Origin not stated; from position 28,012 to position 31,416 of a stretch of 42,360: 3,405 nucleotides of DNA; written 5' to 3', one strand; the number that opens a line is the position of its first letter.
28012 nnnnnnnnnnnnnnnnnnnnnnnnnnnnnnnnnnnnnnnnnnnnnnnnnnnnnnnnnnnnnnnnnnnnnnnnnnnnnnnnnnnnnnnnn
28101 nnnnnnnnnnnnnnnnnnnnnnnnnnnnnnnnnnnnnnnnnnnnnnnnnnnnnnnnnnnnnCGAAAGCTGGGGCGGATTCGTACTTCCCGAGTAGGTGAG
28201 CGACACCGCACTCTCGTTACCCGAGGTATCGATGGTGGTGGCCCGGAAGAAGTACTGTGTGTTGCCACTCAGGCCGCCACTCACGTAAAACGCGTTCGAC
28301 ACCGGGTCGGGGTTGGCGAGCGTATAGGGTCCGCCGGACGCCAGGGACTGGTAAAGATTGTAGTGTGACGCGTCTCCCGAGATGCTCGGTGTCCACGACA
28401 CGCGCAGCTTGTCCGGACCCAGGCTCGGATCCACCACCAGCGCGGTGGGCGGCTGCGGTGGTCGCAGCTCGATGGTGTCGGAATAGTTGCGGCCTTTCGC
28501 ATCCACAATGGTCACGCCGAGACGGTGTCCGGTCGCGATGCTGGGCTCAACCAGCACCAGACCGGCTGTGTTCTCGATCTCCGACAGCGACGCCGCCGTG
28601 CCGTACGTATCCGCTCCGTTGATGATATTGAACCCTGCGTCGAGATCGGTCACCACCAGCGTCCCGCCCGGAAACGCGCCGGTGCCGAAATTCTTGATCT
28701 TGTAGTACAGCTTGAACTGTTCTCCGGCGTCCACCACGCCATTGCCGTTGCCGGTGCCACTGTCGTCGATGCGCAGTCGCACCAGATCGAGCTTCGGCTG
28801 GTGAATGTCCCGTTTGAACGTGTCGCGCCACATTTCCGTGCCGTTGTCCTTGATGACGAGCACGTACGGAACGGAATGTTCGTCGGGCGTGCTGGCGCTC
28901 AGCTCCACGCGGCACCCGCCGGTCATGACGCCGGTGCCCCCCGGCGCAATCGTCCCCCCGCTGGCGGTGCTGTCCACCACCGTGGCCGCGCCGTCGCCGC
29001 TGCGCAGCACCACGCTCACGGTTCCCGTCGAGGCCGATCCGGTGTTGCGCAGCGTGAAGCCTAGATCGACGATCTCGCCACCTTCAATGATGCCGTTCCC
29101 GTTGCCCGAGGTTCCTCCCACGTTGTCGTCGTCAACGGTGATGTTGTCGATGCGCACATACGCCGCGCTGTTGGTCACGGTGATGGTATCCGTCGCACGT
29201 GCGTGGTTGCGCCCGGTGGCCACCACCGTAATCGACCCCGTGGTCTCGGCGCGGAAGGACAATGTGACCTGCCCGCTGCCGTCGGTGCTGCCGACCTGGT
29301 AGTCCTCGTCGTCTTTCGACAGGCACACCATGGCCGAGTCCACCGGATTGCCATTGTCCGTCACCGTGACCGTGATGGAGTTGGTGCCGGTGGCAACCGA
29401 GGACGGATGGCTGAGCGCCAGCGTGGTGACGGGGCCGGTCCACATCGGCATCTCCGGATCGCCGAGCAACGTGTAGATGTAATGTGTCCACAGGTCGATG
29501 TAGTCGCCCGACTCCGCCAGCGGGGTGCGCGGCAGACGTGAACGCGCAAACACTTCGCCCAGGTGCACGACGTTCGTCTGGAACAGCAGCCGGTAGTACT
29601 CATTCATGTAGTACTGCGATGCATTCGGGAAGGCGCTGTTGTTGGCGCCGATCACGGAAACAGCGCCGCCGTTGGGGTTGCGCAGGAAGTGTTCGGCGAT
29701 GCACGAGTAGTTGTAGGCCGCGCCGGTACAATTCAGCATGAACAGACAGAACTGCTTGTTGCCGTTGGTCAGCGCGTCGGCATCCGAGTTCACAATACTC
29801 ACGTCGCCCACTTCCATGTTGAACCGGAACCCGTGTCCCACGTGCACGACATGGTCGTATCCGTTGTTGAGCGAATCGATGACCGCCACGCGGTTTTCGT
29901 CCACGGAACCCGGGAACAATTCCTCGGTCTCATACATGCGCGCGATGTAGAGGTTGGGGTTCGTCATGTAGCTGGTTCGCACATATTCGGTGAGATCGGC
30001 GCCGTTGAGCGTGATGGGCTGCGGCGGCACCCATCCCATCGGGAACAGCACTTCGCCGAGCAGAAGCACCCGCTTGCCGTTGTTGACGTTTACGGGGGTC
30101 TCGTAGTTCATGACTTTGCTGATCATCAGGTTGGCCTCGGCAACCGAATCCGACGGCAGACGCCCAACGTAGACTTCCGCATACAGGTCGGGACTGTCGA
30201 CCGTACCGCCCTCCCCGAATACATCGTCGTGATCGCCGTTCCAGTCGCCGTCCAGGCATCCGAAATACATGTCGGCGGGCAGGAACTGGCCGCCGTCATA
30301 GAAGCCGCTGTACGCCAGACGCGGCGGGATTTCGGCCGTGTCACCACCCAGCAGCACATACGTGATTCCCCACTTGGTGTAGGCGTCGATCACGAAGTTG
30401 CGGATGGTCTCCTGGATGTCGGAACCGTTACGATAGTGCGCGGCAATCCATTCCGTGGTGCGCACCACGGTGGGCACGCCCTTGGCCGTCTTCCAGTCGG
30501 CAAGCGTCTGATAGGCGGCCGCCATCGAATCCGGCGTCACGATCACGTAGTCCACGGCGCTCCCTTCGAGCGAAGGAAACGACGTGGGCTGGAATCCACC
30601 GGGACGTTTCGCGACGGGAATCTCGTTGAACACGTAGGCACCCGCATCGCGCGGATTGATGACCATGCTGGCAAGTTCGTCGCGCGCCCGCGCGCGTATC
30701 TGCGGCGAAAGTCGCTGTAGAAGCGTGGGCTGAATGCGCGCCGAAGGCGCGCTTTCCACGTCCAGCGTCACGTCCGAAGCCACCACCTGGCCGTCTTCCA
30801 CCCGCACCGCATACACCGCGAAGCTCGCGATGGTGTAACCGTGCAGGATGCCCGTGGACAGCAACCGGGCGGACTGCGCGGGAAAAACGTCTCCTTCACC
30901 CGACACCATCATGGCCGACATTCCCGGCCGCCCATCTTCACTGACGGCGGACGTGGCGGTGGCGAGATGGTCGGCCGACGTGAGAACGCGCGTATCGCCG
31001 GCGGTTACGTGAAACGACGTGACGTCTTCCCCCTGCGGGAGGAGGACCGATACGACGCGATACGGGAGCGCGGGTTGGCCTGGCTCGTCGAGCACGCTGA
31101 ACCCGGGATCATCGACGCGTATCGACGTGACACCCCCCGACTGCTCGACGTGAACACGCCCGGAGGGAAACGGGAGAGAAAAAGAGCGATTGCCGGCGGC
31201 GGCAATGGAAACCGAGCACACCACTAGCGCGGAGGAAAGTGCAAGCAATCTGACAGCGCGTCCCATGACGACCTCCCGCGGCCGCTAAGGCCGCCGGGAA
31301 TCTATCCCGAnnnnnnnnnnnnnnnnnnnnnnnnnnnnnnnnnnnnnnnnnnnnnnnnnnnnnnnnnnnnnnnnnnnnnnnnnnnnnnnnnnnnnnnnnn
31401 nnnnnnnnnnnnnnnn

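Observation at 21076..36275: Tandem array of three ~5-kb paralogues: gingipain-like C25 protease fused to an FG-GAP propeller and a T9SS-type sorting domain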

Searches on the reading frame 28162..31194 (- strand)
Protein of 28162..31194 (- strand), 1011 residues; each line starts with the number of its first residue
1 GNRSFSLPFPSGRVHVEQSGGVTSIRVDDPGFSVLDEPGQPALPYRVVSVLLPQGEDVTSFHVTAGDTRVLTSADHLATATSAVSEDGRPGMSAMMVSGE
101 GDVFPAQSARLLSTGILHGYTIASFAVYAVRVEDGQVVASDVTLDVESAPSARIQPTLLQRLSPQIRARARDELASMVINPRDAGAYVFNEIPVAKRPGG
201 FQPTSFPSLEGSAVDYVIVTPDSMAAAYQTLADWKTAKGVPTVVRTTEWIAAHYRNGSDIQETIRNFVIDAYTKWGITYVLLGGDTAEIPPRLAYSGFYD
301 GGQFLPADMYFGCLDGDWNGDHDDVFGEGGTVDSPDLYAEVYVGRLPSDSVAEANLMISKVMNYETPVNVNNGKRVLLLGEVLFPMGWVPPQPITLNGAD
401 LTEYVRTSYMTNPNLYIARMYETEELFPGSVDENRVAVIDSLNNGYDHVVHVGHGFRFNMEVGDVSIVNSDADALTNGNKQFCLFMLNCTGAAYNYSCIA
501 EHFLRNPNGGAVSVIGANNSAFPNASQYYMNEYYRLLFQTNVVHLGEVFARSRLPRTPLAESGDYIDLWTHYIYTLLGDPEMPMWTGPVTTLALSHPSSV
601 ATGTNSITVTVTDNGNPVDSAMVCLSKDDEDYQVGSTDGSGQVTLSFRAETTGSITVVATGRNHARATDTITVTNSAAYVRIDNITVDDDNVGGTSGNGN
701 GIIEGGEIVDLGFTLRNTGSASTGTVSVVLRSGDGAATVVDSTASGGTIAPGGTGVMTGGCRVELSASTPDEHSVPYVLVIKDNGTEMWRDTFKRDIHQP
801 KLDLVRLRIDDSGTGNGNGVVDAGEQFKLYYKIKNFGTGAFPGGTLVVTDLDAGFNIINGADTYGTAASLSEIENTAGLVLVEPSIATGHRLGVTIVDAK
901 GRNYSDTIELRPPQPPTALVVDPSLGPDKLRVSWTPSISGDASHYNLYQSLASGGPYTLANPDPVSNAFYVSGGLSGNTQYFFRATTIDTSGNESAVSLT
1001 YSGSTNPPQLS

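Call 58: predict_structure(alignment_id=A4)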
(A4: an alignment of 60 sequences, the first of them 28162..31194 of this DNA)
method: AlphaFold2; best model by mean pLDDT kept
length: 1011 residues; sequences in the alignment: 60
mean_pLDDT: 91.3   pTM: 0.90
mean pLDDT of the five models: 91.3, 89.6, 89.5, 88.5, 87.5
residues with pLDDT >= 90: 722; 70-90: 278; 50-70: 8; < 50: 3
segments of 3 or more residues with pLDDT < 50: 1009-1011
pLDDT, mean of each block of 10 residues (from residue 1): 90 86 87 87 94 94 92 89 76 80 91 93 95 93 95 86 88 92 92 76 85 94 98 96 97 93 96 95 93 91 92 93 88 89 96 97 91 95 87 90 94 94 95 95 96 89 91 94 92 84 94 94 90 95 96 94 90 95 94 94 90 94 92 94 92 92 94 81 88 85 91 88 91 90 92 88 91 86 89 86 93 87 93 92 95 94 93 94 92 94 93 94 88 95 96 94 94 91 96 95 72 37
secondary structure, 60 per line:
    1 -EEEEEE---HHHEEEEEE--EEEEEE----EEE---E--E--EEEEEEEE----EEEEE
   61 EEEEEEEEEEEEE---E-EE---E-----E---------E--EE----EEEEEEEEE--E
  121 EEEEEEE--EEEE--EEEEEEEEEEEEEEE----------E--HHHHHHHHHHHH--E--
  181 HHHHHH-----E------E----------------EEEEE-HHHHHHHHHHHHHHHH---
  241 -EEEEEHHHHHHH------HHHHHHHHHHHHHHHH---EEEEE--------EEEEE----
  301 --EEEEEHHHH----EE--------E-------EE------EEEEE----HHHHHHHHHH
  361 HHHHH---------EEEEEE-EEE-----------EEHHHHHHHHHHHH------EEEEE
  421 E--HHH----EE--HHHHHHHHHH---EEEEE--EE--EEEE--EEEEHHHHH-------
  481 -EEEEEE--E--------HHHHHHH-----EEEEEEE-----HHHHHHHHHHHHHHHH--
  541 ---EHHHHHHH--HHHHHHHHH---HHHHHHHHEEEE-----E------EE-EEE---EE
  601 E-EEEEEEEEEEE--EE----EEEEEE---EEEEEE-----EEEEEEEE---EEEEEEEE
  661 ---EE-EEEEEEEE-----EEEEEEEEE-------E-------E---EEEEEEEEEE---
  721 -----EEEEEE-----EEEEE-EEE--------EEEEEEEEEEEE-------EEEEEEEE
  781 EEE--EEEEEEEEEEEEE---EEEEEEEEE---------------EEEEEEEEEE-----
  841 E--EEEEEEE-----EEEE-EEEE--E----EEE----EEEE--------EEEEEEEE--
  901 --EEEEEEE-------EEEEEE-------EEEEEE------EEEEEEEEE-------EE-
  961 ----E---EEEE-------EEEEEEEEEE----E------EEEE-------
elements in order (helices of 4 or more, strands of 3 or more residues): E2-7 E14-19 E22-27 E32-34 E44-51 E56-73 E109-117 E120-127 E130-133 E136-150 H164-175 H181-186 E216-220 H222-237 E242-246 H247-253 H260-275 E279-283 E292-296 E303-307 H308-311 E342-346 H351-365 E375-380 E382-384 H398-409 E416-421 H435-444 E448-452 E459-462 E465-468 H469-473 E482-487 H499-505 E511-517 H523-538 H545-551 H554-562 H566-573 E574-577 E593-595 E599-601 E603-613 E622-627 E631-636 E642-649 E653-660 E667-674 E680-688 E708-717 E726-731 E737-741 E743-745 E754-765 E773-783 E786-798 E802-810 E826-835 E844-850 E856-859 E861-864 E872-874 E879-882 E891-898 E903-909 E917-922 E930-935 E942-950 E969-972 E980-989 E1001-1004
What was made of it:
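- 30745..31191 (-): B: N-terminal beta-sandwich (aa 26-174), a divergent gingipain-type prodomain. AlphaFold strands at model residues 2-150, pLDDT about 76-95 (call 58).
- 29173..29418 (-): B: Ig-like domain after the catalytic domain (aa 617-698). Beta-sandwich in the model (call 58).
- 28468..29157 (-): B: two beta-sandwich modules (aa 704-822 and 826-933), CARDB-like. All-beta in the model, pLDDT about 85-95 (call 58).
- On Peptidase family C25 (gingipain family, clan CD): Model pLDDT 91.3 (call 58).
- Fold: the model of B 25-1035 has pLDDT 91.3 and pTM 0.90 (call 58).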

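Call 62: fold_search(model_id=the predicted structure, library=pdb)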
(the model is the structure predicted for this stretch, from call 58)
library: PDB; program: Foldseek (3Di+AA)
matches with E <= 10: 1944; with E <= 0.001: 532
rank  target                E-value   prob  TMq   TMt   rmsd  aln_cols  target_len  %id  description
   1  4ief_D                1.2e-23  1.00  0.36  0.80   4.7       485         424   19  Complex of Porphyromonas gingivalis RgpB pro- and mature domains (released 2013-04-10)
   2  1cvr                  2.7e-23  1.00  0.36  0.81   4.4       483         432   20  Crystal structure of the Arg specific cysteine proteinase gingipain R (RGPB) (released 2000-03-01)
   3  6i9a_A                6.4e-23  1.00  0.35  0.75   4.8       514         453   19  Porphyromonas gingivalis gingipain K (Kgp) in complex with inhibitor KYT-36 (released 2019-03-13)
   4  4rbm                  8.4e-23  1.00  0.36  0.76   4.7       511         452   19  Porphyromonas gingivalis gingipain K (Kgp) catalytic and immunoglobulin superfamily-like domains (released 2014-10-08)
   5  4ief_B                9.3e-23  1.00  0.35  0.80   4.9       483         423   19  Complex of Porphyromonas gingivalis RgpB pro- and mature domains (released 2013-04-10)
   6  4yfd_A                1.8e-12  1.00  0.10  0.19  22.2       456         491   12  Crystal structure PTP delta Ig1-Fn2 in complex with IL-1RAcP (released 2015-05-06)
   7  4y61_A                3.5e-12  1.00  0.10  0.22  27.4       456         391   12  Crystal structure of the complex between Slitrk2 LRR1 and PTP delta Ig1-Fn1 (released 2015-06-03)
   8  4pbx                  1.3e-11  1.00  0.11  0.16  30.2       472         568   12  Crystal structure of the six N-terminal domains of human receptor protein tyrosine phosphatase sigma (released 2014-11-12)
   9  2jll                  2.0e-11  1.00  0.12  0.24  21.4       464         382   12  Crystal structure of NCAM2 IgIV-FN3II (released 2009-11-17)
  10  5xwt_A                2.2e-11  1.00  0.09  0.23  28.8       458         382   13  Crystal structure of PTPdelta Ig1-Fn1 in complex with SALM5 LRR-Ig (released 2018-06-06)
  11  8k53_A                3.6e-11  1.00  0.10  0.13  21.7       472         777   12  Structure of the Dimeric Human CNTN2 Ig 1-6-FNIII 1-2 Domain in an Asymmetric State (released 2023-12-06)
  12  7ceg_A                1.6e-10  1.00  0.12  0.23  21.8       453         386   12  Crystal structure of the complex between mouse PTP delta and neuroligin-3 (released 2021-02-24)
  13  5xwt_C                1.8e-10  1.00  0.09  0.22  29.4       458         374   12  Crystal structure of PTPdelta Ig1-Fn1 in complex with SALM5 LRR-Ig (released 2018-06-06)
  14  3t1w                  2.1e-10  1.00  0.10  0.23  24.7       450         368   11  Structure of the four-domain fragment Fn7B89 of oncofetal fibronectin (released 2012-03-21)
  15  9ijj_O                4.9e-10  1.00  0.14  0.11  36.4       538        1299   10  In situ structure of the central apparatus in mouse sperm axoneme. (released 2025-06-04)
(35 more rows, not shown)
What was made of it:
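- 29464..30549 (-): B: C25 catalytic domain (aa 240-601). Foldseek matches 4ief_D, 1cvr, 6i9a and 4rbm at about E 1e-23, TM 0.75-0.81 (call 62).
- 29173..29418 (-): Included in the RgpB and Kgp structural alignments (call 62).
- On Peptidase family C25 (gingipain family, clan CD): Foldseek top five hits are RgpB and Kgp, about E 1e-23, TM 0.75-0.81 over roughly 480-510 columns (call 62).
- Closest known: Gingipains RgpB, HRgpA and Kgp of Porphyromonas gingivalis. Same: They are the best structural matches, TM 0.75-0.81 (call 62).
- Its top five Foldseek hits are RgpB and Kgp, at about E 1e-23 and TM 0.75-0.81 (call 62). The best structural matches are gingipains (call 62).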

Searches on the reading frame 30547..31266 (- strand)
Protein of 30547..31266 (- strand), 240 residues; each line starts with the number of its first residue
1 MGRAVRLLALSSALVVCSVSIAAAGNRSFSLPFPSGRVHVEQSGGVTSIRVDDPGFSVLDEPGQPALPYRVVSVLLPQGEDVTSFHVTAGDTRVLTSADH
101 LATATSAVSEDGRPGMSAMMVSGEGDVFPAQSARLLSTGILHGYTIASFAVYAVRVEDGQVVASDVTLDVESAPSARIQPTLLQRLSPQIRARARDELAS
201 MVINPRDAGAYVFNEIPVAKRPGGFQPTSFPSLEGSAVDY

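Call 35: search_protein_families(library=pfam, proteins=[window:30547-31266:-], max_evalue=10)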
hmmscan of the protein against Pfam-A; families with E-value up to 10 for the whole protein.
window:30547-31266:- (240 aa): 0 families
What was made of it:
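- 30745..31191 (-): The window proteins themselves give no Pfam hit (call 35).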

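Call 77: search_solved_structures(query=A6, max_evalue=10, show_alignments=2)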
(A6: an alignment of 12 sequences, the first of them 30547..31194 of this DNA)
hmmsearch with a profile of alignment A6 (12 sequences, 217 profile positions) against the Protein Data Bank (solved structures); distinct sequences matched with E-value up to 10: 1.
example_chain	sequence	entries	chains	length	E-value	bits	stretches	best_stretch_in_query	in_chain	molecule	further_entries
5mun_A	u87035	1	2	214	0.029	16.9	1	17-157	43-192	Lys-gingipain W83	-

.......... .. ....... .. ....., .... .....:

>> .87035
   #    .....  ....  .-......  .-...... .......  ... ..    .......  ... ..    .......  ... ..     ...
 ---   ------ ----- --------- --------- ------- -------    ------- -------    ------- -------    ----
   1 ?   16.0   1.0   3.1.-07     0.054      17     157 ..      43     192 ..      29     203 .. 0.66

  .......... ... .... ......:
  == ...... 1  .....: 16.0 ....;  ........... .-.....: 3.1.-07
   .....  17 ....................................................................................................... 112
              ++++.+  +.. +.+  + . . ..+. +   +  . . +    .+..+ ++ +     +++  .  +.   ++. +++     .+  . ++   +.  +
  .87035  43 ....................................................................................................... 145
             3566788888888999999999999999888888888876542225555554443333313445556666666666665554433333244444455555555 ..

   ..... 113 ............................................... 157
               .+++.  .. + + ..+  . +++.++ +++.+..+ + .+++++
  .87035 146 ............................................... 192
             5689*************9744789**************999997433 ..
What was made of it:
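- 30745..31191 (-): A profile of this region has one PDB hit, the 214-aa Lys-gingipain chain 5mun_A, E 0.029 (call 77).
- Closest known: Gingipains RgpB, HRgpA and Kgp of Porphyromonas gingivalis. Same: The N-terminal profile hits the Kgp chain 5mun_A (call 77).
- Prodomain: the only PDB hit of the N-terminal profile is the Kgp chain 5mun_A, E 0.029 (call 77).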
